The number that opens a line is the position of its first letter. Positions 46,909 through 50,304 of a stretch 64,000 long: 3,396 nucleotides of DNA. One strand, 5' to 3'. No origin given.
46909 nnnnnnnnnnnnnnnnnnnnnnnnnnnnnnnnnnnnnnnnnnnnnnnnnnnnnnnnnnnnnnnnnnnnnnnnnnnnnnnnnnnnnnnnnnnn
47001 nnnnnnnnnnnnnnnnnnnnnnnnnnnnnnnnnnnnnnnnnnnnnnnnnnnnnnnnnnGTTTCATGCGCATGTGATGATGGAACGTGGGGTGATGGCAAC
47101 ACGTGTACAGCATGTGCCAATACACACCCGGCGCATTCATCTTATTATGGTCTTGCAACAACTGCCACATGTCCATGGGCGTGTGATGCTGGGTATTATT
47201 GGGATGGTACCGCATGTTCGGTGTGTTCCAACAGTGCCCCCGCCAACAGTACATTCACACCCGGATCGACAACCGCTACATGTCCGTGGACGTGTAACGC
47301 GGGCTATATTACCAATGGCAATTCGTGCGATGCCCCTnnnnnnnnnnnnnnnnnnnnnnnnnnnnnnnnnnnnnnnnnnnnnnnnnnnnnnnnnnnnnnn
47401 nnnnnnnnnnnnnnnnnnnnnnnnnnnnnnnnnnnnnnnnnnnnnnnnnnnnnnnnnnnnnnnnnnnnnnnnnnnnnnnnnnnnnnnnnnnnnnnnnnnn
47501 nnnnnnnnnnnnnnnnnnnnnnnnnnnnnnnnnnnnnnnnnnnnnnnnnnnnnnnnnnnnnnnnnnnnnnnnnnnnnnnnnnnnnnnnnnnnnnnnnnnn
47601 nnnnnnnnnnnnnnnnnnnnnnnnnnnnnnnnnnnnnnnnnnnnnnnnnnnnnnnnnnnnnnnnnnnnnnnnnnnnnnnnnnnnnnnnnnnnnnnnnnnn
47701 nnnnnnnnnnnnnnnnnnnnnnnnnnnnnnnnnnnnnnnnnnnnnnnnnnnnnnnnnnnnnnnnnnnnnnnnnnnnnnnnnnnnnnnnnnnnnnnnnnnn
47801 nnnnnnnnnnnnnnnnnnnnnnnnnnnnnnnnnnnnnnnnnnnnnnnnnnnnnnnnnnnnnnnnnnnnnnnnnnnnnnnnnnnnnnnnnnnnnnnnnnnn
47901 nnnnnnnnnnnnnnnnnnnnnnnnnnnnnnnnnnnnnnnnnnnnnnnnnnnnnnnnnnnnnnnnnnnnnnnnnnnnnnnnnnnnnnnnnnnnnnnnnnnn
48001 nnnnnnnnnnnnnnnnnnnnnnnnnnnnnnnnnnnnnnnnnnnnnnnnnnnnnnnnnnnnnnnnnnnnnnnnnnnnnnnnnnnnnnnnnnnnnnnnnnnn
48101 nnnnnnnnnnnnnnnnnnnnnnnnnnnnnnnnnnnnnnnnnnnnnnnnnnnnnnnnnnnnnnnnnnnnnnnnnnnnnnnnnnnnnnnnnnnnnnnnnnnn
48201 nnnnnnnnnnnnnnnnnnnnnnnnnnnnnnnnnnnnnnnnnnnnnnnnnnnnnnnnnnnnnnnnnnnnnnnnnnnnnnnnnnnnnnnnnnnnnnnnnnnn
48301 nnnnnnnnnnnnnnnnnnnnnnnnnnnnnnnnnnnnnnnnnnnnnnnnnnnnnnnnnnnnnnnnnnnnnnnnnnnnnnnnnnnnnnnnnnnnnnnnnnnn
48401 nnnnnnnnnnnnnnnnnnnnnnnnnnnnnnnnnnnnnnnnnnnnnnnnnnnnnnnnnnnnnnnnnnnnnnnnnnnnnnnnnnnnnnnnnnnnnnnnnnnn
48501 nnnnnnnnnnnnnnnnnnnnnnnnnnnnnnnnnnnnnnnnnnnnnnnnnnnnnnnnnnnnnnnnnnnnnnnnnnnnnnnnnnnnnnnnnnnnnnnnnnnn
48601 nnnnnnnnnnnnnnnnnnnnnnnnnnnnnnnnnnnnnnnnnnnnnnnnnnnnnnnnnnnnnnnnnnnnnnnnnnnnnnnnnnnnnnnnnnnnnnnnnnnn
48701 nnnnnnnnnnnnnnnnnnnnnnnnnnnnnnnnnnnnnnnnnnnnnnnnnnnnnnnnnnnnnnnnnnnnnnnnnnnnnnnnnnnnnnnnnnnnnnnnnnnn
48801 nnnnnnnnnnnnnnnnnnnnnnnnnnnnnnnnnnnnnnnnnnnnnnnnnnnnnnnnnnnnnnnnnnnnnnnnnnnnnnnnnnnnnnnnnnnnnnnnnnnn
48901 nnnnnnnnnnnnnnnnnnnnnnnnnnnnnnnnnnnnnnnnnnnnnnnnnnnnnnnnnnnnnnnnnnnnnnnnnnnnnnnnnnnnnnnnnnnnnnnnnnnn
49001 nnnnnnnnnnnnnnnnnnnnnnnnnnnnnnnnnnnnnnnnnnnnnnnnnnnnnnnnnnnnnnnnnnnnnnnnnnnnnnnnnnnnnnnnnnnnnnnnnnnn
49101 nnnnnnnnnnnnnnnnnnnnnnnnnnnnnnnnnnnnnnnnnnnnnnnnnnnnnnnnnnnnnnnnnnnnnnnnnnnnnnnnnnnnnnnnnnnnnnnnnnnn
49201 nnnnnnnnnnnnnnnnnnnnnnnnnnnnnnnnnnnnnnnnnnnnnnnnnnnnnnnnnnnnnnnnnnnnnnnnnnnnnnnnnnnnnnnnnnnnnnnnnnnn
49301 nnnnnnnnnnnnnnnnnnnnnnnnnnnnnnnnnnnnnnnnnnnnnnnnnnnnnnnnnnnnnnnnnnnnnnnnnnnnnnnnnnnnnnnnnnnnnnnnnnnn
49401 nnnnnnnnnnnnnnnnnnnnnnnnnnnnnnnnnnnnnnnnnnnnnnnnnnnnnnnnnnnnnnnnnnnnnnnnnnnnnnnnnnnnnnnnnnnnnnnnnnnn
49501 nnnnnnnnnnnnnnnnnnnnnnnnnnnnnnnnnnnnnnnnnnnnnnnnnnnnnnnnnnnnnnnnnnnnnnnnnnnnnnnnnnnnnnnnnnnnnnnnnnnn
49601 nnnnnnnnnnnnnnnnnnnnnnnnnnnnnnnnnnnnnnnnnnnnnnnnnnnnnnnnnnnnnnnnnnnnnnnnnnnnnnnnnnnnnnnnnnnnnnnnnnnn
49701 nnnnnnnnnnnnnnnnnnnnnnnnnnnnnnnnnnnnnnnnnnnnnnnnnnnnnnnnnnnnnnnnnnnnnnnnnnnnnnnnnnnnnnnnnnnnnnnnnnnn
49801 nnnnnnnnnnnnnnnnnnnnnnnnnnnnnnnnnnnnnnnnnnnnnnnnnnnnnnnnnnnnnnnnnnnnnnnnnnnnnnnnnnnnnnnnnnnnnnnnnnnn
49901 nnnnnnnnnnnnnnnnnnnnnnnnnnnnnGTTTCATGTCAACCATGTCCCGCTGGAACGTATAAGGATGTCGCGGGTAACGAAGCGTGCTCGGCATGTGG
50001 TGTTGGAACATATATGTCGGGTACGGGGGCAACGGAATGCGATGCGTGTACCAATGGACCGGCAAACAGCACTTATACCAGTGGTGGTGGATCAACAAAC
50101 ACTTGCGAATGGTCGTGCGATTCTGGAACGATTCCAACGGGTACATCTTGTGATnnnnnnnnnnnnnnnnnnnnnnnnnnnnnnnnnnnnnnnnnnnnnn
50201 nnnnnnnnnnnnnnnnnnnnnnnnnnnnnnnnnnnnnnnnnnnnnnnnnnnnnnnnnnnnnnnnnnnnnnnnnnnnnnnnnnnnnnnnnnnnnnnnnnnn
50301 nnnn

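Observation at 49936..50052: Eukaryote-like '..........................' cysteine repeats in a bacterial surface protein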

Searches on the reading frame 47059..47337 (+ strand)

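Call 50: search_protein_families(library=pfam, proteins=[window:47059-47337:+], max_evalue=10)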
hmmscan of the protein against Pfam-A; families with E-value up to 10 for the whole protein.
seq(93 aa): 6 families
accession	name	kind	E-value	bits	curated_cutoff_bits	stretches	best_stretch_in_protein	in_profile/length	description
PF12947.13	EGF_3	-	0.00045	20.8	28.5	3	1-16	21-36/36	EGF domain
PF12946.13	EGF_MSP1_1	-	0.21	12.1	27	1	77-90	23-36/37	MSP1 EGF domain 1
PF12662.13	cEGF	-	0.41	11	26.6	1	78-90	5-19/24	Complement Clr-like EGF-like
PF02822.19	Antistasin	-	0.99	10.4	21.2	2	74-91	5-22/26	Antistasin family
PF23475.1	zf-Tbcl_FmdE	-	5.9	6.9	23.2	0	12-24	21-33/35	FmdE treble clef zinc finger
PF13948.11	DUF4215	-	6.4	7.6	27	0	73-91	15-33/47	Domain of unknown function (DUF4215)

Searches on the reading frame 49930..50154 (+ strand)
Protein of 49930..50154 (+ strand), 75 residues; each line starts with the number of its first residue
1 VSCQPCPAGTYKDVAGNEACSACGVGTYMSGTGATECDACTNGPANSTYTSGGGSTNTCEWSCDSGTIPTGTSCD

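Call 25: find_related_loci(query=A1, collection=genome_contigs, flank=3000)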
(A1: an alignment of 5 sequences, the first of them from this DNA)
Query A1 (75 aa) in genome_contigs; peptide patterns used: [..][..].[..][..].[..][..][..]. (x = any residue, [..] = any of these).
47 stretches matched a pattern; 5 encode a relative of the query (tblastn E <= 1e-3); 5 distinct loci.
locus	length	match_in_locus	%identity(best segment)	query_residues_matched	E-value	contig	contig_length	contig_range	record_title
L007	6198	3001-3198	61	1-66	1e-20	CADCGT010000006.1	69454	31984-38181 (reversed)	MAG: uncultured proteobacterium isolate RUG14636 genome assembly, contig: RUG14636_asm_6, whole genome shotgun sequence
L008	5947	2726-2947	62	1-74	1e-20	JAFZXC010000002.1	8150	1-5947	MAG: Alphaproteobacteria bacterium isolate RGIG8177 Water_buffalos_Rumen-3__c99539, whole genome shotgun sequence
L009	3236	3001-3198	60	1-66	8e-20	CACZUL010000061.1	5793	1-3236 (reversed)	MAG: uncultured proteobacterium isolate RUG12956 genome assembly, contig: RUG12956_asm_61, whole genome shotgun sequence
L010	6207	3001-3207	59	1-70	2e-18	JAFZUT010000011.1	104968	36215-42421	MAG: Alphaproteobacteria bacterium isolate RGIG8116 Water_buffalos_Rumen-3__c1055686, whole genome shotgun sequence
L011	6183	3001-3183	39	3-59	4e-6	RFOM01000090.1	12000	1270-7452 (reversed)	MAG: Proteobacteria bacterium isolate WB4_1_1462 contig_100_89, whole genome shotgun sequence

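Call 31: search_solved_structures(query=window:49930-50154:+, max_evalue=1, show_alignments=3)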
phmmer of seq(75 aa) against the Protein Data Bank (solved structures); distinct sequences matched with E-value up to 1: 16.
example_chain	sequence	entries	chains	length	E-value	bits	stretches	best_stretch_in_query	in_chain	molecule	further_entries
8tx1_A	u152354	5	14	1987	3.5e-07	34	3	2-44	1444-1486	Mastigoneme-like protein | Mst1 | Tyrosine-protein kinase ephrin type A/B receptor-like domain-containing protein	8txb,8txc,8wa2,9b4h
7s7k_A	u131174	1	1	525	0.001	22.9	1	3-43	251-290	Ephrin type-B receptor 2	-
6cpr_D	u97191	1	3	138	0.17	15.9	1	3-74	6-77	Tumor necrosis factor receptor superfamily member 9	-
9f7z_B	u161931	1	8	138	0.19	15.7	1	3-74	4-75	Tumor necrosis factor receptor superfamily member 9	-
6scj_A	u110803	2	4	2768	0.19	15.7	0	3-64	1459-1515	Thyroglobulin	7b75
7d4b_A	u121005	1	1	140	0.2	15.6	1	3-74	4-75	Tumor necrosis factor receptor superfamily member 9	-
6mgp_X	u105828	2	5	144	0.2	15.6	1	3-74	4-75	Tumor necrosis factor receptor superfamily member 9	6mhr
6cu0_G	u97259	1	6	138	0.2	15.6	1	3-74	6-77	Tumor necrosis factor receptor superfamily member 9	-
6bwv_D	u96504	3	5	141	0.2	15.6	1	3-74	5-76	Tumor necrosis factor receptor superfamily member 9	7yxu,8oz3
6mi2_F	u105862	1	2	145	0.23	15.4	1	3-74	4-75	Tumor necrosis factor receptor superfamily member 9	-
6a3v_B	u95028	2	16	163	0.29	15.1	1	3-74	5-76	Tumor necrosis factor receptor superfamily member 9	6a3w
8gye_A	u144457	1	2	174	0.3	15.1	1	3-74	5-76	Tumor necrosis factor receptor superfamily member 9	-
7k7j_A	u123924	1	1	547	0.32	15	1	2-42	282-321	Ephrin type-B receptor 6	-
8trs_D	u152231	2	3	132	0.33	14.9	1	2-42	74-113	Ephrin type-A receptor 2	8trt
8trv_A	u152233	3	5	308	0.47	14.4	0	2-42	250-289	Ephrin type-A receptor 2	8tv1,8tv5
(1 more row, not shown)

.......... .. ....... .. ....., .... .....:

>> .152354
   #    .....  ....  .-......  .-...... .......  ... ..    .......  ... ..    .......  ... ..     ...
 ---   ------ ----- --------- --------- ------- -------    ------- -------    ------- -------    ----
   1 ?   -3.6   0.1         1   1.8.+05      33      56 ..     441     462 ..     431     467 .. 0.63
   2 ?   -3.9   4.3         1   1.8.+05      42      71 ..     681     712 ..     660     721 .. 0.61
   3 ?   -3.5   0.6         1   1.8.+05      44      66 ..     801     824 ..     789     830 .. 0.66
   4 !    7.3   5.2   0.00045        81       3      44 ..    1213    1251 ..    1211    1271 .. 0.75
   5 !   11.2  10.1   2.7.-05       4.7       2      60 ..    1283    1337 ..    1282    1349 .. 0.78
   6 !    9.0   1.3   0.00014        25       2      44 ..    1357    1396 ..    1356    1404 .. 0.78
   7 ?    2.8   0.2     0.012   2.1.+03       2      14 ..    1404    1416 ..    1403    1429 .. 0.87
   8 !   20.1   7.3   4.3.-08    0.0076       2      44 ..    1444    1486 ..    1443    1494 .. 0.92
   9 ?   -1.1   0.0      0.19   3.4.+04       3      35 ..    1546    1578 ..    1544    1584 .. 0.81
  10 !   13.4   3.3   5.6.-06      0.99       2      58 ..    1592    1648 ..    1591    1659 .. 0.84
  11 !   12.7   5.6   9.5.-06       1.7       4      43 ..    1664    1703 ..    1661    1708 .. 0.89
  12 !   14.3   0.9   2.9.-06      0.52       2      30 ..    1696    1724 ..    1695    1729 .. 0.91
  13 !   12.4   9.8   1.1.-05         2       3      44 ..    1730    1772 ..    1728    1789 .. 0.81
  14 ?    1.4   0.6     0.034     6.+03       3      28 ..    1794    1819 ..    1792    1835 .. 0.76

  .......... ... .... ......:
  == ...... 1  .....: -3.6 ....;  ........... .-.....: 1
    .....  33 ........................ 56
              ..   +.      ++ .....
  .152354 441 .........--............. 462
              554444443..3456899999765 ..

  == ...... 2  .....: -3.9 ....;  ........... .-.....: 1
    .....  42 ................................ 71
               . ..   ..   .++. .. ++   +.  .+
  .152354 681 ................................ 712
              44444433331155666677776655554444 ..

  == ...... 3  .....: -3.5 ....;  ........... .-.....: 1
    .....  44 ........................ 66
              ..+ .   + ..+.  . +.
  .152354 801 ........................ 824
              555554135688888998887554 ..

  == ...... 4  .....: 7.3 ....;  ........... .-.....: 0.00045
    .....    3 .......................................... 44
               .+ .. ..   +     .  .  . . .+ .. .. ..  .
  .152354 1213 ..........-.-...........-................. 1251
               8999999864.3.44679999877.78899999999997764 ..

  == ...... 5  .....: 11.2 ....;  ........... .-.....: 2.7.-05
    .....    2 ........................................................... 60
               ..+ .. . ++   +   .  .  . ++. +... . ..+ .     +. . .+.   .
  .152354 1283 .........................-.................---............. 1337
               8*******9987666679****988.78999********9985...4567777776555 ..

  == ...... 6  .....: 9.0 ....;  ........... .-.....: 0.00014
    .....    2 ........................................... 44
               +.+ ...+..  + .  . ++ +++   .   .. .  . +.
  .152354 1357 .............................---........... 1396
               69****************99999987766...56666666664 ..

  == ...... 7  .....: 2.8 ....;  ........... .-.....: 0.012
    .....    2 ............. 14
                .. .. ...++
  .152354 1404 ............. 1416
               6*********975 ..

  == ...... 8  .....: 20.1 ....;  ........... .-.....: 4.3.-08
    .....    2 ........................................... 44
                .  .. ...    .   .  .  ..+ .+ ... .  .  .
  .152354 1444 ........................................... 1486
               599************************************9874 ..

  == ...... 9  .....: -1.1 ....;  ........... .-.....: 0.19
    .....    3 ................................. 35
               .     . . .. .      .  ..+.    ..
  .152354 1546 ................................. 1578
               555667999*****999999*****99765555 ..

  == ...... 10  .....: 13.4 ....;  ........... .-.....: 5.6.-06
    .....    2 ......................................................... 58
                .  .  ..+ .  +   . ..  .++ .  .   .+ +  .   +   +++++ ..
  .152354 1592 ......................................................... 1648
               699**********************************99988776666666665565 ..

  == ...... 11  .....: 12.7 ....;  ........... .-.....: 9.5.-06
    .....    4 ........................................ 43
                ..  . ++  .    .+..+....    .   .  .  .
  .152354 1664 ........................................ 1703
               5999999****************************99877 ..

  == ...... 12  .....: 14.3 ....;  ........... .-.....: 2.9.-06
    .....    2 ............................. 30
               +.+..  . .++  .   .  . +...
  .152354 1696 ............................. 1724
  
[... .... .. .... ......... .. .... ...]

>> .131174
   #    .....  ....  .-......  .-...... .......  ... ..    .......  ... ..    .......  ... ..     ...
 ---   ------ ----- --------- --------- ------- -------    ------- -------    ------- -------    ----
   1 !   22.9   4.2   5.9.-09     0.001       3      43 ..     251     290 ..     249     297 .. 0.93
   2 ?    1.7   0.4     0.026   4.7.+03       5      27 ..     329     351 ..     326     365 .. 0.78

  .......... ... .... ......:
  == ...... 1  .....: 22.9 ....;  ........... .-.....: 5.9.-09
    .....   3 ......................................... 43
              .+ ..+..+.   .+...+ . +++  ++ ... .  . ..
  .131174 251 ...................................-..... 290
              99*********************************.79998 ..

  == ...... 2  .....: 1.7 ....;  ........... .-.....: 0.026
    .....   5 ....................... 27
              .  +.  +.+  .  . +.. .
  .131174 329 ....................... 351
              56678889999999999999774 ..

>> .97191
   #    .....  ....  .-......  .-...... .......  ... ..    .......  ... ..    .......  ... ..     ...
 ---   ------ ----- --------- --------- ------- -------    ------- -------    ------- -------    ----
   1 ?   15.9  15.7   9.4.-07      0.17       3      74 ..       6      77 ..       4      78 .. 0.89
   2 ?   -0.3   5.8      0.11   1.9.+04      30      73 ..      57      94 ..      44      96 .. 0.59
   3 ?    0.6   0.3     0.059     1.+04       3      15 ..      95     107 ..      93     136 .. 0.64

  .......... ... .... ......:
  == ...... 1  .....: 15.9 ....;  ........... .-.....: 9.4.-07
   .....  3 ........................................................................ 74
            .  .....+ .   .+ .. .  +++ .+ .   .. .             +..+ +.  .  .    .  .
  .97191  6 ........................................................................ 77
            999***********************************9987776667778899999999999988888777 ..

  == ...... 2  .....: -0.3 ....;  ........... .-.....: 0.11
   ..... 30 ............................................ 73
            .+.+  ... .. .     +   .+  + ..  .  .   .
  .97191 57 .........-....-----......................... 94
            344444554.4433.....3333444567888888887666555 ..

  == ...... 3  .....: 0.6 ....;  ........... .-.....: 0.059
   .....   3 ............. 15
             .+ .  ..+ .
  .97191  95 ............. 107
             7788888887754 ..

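Call 50: search_protein_families(library=pfam, proteins=[window:49930-50154:+], max_evalue=10)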
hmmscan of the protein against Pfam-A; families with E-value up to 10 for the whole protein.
seq(75 aa): 4 families
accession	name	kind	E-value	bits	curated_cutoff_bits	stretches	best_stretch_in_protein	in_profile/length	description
PF07699.19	Ephrin_rec_like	-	2.1e-11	43.8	23.1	2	2-40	10-48/48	Tyrosine-protein kinase ephrin type A/B receptor-like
PF23091.2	TNFR_ELAPOR1_6th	-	0.0016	18.8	33.2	2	2-27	13-36/41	ELAPOR1-like, TNF receptor-like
PF00020.24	TNFR_c6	-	0.026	15.4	29.4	2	6-29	1-27/39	TNFR/NGFR cysteine-rich region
PF10080.14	FtrD-like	-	5.3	7.7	26.3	1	15-64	32-83/101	Membrane iron-sulfur containing protein FtrD-like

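Call 84: search_dna_similar(query=window:49930-50154:+, collection=phages, mode=protein, max_evalue=0.001, max_rows=10)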
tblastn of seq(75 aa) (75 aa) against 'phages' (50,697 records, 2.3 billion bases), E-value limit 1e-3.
No match.

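Call 85: search_dna_similar(query=window:49930-50154:+, collection=plasmids, mode=protein, max_evalue=0.001, max_rows=10)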
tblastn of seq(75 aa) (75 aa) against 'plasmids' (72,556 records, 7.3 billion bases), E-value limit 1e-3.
No match.
